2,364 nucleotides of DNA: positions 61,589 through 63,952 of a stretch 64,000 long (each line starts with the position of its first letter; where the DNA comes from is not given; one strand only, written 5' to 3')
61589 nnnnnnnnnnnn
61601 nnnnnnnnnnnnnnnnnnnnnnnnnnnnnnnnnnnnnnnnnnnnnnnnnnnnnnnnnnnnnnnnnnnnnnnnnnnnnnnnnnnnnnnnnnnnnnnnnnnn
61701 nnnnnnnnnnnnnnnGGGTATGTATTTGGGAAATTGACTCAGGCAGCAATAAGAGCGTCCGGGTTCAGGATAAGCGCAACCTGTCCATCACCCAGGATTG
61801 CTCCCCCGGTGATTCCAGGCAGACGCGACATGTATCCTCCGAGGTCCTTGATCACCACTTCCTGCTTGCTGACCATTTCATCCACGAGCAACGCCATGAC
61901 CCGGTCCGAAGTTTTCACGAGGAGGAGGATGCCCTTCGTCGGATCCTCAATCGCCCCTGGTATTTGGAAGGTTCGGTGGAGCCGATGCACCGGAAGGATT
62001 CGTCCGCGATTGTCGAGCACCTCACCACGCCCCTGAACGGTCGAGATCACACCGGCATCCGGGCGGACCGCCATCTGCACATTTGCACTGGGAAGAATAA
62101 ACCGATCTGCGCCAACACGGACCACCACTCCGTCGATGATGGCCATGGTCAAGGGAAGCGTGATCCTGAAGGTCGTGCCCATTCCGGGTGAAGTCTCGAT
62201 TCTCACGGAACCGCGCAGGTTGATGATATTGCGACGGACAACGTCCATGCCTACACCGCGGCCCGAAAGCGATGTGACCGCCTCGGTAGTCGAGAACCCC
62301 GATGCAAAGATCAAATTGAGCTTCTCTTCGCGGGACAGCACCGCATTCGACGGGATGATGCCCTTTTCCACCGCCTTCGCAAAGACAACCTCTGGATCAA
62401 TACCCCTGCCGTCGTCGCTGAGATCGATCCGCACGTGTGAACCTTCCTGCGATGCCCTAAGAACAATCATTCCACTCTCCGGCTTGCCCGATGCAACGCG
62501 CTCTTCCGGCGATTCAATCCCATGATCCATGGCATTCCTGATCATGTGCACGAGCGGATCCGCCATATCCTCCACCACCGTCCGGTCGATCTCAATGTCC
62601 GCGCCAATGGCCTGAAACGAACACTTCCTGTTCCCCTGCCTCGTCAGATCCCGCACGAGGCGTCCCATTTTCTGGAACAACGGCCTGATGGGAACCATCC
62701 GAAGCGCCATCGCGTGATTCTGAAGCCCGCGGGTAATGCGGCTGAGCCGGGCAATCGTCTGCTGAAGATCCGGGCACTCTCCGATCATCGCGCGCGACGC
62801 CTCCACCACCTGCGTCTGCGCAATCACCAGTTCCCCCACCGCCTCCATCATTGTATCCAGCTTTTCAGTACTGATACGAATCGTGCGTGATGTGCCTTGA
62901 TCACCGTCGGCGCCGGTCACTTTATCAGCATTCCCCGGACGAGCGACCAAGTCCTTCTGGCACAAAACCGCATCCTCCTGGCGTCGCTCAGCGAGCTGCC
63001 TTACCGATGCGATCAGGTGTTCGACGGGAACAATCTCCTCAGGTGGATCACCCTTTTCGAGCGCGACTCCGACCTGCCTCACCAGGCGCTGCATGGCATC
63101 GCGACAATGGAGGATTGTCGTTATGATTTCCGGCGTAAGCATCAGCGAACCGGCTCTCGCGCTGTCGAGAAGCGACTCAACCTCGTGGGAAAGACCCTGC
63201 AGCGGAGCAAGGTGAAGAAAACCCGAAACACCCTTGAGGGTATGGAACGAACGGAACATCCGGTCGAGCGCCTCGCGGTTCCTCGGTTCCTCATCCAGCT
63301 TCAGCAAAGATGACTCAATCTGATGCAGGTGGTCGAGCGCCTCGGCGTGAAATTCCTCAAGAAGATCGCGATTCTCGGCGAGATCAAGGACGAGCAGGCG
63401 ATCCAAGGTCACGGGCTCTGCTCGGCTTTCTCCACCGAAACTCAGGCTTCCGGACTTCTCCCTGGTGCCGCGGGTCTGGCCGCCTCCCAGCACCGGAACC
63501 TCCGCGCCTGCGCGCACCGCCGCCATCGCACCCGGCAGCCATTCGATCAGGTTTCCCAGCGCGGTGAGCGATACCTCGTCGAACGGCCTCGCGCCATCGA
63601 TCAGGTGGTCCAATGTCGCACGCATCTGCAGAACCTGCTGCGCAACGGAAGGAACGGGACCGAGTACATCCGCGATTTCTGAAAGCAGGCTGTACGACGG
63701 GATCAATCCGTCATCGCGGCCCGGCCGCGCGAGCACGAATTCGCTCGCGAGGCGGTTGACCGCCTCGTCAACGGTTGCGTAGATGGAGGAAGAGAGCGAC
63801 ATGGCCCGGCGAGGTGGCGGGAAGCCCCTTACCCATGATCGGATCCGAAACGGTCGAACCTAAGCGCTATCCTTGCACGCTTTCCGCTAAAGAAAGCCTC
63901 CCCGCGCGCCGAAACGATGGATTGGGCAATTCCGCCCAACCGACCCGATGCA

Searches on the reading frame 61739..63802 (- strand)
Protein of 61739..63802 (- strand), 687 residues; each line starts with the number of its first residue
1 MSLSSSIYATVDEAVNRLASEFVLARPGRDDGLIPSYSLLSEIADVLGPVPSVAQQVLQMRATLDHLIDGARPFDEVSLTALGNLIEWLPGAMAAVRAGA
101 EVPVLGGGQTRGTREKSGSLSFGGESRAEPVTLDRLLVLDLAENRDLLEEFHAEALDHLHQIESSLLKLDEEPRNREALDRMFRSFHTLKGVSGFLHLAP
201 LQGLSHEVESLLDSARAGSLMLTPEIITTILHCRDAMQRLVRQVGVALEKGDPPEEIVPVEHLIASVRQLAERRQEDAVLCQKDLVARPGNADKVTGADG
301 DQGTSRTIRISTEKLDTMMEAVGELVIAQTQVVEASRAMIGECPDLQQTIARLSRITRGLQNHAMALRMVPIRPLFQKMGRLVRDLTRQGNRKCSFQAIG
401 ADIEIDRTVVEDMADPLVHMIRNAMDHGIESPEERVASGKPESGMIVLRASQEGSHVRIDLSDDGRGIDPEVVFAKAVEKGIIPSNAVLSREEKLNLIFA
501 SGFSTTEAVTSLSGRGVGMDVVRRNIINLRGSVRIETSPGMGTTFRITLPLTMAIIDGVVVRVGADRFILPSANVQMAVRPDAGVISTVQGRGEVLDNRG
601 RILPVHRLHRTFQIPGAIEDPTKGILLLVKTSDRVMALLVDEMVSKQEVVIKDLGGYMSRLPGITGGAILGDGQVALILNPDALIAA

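Call 11: search_protein_families(library=pfam, proteins=[window:61739-63802:-])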
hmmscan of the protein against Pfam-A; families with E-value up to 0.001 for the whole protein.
window:61739-63802:- (687 aa): 4 families
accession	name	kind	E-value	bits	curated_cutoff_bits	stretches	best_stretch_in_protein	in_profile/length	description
PF01584.24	CheW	-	1.4e-22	80.2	23.5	1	558-686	2-135/138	CheW-like domain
PF02518.31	HATPase_c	-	2.2e-19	70.4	26.4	1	415-552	4-110/111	Histidine kinase-, DNA gyrase B-, and HSP90-like ATPase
PF02895.20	H-kinase_dim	-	4.7e-15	56.2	23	1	305-366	1-67/68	Signal transducing histidine kinase, homodimeric domain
PF01627.28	Hpt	-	7.2e-15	55.4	24.6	1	146-240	1-81/84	Hpt domain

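Call 28: find_encoding_contigs(protein=window:61739-63802:-, flank=10000, max_places=3)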
Protein window:61739-63802:- (687 aa): 1 contig read that carries it; 1 place shown.
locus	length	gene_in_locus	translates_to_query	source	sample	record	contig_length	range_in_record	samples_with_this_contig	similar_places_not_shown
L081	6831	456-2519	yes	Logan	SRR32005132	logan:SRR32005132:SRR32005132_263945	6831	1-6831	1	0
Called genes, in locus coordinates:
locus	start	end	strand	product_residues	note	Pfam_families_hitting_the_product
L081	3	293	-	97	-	?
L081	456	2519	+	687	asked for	PF01627:Hpt, PF02895:H-kinase_dim, PF02518:HATPase_c, PF01584:CheW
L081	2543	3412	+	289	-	PF08668:HDOD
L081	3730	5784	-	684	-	PF08448:PAS_4 (weak), PF00989:PAS, PF08448:PAS_4, PF13426:PAS_9 (weak), PF02518:HATPase_c, PF00072:Response_reg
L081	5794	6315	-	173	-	PF03975:CheD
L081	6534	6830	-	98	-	?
